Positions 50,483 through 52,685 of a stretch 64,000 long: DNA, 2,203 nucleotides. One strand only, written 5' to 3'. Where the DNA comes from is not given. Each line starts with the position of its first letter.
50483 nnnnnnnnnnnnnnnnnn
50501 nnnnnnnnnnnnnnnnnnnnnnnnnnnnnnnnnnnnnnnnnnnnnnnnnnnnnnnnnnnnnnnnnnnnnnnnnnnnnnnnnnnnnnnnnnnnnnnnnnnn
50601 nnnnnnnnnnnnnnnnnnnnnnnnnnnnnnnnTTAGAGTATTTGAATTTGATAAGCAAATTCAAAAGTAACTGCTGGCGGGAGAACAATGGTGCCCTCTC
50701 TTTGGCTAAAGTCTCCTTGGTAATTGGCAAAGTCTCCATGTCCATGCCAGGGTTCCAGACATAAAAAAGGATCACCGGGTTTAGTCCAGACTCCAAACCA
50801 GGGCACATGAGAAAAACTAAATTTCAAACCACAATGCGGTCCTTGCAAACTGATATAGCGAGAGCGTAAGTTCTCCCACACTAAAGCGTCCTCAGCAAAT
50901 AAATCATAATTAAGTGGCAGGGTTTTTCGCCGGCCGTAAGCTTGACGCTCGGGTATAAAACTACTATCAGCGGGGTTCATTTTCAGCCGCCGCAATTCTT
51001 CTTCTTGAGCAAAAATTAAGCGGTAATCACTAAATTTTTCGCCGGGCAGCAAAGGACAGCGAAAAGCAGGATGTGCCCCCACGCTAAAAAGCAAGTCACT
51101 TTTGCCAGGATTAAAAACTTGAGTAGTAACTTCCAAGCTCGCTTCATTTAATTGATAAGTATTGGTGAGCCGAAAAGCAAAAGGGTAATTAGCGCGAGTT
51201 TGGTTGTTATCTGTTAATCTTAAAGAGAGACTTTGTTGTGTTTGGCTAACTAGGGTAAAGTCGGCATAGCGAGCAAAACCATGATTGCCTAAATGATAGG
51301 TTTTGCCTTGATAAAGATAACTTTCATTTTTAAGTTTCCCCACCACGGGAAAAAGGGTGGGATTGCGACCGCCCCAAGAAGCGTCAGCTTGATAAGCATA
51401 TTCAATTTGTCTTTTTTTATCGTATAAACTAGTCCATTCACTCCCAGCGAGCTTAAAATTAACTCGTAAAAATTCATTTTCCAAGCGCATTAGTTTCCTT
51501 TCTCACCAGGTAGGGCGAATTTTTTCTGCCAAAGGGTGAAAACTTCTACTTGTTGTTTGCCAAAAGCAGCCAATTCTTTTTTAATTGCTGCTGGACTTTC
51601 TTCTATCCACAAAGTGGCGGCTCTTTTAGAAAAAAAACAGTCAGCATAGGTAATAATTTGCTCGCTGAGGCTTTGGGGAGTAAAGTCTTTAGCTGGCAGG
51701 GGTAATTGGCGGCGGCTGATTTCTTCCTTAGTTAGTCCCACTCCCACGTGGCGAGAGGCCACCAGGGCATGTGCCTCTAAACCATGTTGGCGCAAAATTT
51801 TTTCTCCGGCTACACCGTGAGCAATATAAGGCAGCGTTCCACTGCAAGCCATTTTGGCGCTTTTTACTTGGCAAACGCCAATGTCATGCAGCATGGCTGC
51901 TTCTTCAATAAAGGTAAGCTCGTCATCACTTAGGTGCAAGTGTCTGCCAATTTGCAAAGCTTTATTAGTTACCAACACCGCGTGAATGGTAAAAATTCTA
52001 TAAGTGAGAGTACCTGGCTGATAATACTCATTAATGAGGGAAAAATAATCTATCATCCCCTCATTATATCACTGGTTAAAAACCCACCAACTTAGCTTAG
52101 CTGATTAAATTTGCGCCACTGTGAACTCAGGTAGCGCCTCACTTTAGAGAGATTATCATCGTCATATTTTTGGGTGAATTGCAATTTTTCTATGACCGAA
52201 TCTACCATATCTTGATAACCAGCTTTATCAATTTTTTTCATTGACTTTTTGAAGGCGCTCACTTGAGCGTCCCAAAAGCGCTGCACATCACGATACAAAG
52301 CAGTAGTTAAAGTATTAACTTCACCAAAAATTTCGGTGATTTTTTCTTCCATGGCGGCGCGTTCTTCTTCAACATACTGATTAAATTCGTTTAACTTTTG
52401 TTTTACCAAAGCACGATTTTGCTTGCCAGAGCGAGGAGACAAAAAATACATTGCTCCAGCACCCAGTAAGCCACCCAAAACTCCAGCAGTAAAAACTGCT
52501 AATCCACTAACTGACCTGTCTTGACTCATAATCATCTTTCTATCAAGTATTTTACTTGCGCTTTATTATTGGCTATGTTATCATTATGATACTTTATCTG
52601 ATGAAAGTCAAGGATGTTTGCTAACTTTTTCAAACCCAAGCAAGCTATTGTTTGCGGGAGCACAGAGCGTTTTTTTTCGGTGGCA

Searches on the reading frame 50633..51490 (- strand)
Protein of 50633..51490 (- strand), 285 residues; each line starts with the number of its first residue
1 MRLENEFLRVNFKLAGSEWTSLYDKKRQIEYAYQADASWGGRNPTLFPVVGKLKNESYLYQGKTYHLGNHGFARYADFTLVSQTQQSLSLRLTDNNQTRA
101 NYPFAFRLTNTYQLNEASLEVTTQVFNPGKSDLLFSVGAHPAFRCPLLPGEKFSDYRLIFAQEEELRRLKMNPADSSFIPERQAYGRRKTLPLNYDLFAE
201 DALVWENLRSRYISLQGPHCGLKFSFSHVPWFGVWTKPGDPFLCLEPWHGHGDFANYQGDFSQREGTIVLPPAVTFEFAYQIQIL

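Call 76: search_protein_families(library=pfam, proteins=[window:50633-51490:-], max_evalue=0.001)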
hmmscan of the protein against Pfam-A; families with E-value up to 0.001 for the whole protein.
window:50633-51490:- (285 aa): 1 family
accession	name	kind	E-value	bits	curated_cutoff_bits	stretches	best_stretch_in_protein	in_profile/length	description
PF01263.26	Aldose_epim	-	7.8e-24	85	27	1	2-251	4-280/299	Aldose 1-epimerase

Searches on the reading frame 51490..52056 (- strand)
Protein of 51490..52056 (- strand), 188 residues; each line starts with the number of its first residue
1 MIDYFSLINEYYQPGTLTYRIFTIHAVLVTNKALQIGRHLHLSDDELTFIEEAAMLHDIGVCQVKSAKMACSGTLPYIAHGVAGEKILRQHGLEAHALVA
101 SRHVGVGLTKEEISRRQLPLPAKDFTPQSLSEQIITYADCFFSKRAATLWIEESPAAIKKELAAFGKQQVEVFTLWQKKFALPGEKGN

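Call 76: search_protein_families(library=pfam, proteins=[window:51490-52056:-], max_evalue=0.001)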
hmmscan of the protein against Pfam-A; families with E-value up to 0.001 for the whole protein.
window:51490-52056:- (188 aa): 1 family
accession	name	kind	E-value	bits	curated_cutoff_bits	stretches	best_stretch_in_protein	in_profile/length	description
PF01966.28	HD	-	3.1e-06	27.9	22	1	24-140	3-112/116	HD domain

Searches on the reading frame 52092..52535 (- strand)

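Call 76: search_protein_families(library=pfam, proteins=[window:52092-52535:-], max_evalue=0.001)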
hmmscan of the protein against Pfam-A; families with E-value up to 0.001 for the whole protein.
window:52092-52535:- (147 aa): 1 family
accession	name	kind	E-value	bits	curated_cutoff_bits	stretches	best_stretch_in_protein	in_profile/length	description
PF12732.12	YtxH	-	4.2e-08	33.9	37.5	1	17-72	3-65/71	YtxH-like protein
